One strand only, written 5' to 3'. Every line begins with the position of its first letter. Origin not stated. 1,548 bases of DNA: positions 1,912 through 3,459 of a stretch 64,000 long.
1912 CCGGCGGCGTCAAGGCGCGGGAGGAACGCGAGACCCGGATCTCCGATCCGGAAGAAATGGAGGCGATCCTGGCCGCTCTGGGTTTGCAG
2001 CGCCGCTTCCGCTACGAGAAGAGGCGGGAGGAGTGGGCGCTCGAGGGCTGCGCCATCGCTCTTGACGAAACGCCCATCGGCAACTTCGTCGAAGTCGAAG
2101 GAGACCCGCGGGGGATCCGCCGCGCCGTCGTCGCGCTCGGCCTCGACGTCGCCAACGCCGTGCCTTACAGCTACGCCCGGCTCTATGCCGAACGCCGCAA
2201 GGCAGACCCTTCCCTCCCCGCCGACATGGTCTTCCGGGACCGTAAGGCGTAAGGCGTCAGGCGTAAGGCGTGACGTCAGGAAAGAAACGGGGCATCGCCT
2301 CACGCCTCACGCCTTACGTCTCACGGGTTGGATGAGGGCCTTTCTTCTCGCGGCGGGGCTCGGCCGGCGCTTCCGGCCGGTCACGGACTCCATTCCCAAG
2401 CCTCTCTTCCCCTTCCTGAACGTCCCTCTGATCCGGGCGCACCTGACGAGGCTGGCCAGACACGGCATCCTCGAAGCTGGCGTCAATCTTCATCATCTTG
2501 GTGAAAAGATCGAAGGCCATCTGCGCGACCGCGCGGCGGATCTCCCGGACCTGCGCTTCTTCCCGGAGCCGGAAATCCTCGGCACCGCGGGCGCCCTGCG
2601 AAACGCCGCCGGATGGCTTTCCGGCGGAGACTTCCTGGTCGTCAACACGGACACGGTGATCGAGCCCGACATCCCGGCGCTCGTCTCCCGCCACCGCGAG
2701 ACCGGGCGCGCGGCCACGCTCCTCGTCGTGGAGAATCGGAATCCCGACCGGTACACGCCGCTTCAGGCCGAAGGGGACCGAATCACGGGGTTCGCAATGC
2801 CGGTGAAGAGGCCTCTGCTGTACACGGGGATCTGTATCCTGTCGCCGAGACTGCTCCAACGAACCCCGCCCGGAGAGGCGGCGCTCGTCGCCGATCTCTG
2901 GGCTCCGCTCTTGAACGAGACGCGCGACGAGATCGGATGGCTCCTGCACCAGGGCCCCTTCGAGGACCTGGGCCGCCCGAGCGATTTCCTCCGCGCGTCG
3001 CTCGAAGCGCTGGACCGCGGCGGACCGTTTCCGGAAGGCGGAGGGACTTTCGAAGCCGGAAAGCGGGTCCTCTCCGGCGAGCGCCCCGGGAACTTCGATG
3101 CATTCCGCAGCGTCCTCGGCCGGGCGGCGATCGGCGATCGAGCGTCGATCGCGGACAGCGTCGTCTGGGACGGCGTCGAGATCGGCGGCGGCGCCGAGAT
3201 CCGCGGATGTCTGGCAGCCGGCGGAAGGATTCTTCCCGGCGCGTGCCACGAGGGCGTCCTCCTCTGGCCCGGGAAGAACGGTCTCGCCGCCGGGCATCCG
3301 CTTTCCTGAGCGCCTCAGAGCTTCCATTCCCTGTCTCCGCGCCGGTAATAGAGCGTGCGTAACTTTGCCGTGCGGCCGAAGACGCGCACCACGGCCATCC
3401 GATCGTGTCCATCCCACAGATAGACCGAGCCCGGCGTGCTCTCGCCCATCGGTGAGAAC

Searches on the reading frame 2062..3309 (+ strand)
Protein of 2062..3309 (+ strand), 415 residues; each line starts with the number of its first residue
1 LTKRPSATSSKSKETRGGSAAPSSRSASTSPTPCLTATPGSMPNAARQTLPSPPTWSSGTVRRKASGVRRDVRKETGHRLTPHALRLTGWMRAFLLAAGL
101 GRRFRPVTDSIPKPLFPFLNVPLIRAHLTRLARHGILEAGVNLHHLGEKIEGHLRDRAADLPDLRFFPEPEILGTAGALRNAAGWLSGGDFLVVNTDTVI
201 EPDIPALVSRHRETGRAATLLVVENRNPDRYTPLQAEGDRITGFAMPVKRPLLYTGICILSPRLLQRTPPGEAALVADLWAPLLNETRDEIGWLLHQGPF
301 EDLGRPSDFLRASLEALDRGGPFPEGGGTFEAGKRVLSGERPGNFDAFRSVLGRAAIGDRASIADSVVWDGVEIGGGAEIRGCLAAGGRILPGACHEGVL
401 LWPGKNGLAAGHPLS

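Call 55: search_protein_families(library=ncbifam, proteins=[window:2062-3309:+], max_evalue=0.00001)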
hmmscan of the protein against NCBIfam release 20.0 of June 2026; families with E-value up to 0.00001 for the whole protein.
window:2062-3309:+ (415 aa): 10 families
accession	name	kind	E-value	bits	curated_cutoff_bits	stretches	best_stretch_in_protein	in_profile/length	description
NF045761.1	NAMPUrTaseMurU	equivalog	1.2e-32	113.6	250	1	91-306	1-217/226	N-acetylmuramate alpha-1-phosphate uridylyltransferase MurU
NF052502.1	man1P_GTase_Rv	exception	2.2e-28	99.2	440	1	92-399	2-316/352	mannose-1-phosphate guanylyltransferase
TIGR03992.1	Arch_glmU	subfamily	5.5e-20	71.6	292.1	1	91-319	1-230/393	bifunctional sugar-1-phosphate nucleotidylyltransferase/acetyltransferase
TIGR01208.1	rmlA_long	equivalog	1.1e-18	67.3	320.25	1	93-383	2-300/353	glucose-1-phosphate thymidylyltransferase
NF045697.1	MurNAcPUrMurU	equivalog_domain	1.5e-16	60.5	370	1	95-288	2-202/229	N-acetylmuramate alpha-1-phosphate uridylyltransferase MurU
NF041313.1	UDPGP_AglF_Halo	equivalog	3.4e-16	59.4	400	1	91-224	1-132/234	UTP--glucose-1-phosphate uridylyltransferase AglF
NF041173.1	Sug_nt_acttase_Thmprot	equivalog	2e-13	50.1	600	1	91-318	1-229/405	bifunctional sugar-1-phosphate nucleotidylyltransferase/acetyltransferase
NF049965.1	GlMnHpPGnyltfHddC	equivalog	1.3e-10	41.3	300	1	91-244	1-149/221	D-glycero-D-manno-heptose 1-phosphate guanosyltransferase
TIGR02623.1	G1P_cyt_trans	equivalog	1.5e-09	37.7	300.25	1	175-278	106-209/255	glucose-1-phosphate cytidylyltransferase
TIGR01173.1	glmU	equivalog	1.3e-07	30.8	366.85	1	92-232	2-136/452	bifunctional UDP-N-acetylglucosamine diphosphorylase/glucosamine-1-phosphate N-acetyltransferase GlmU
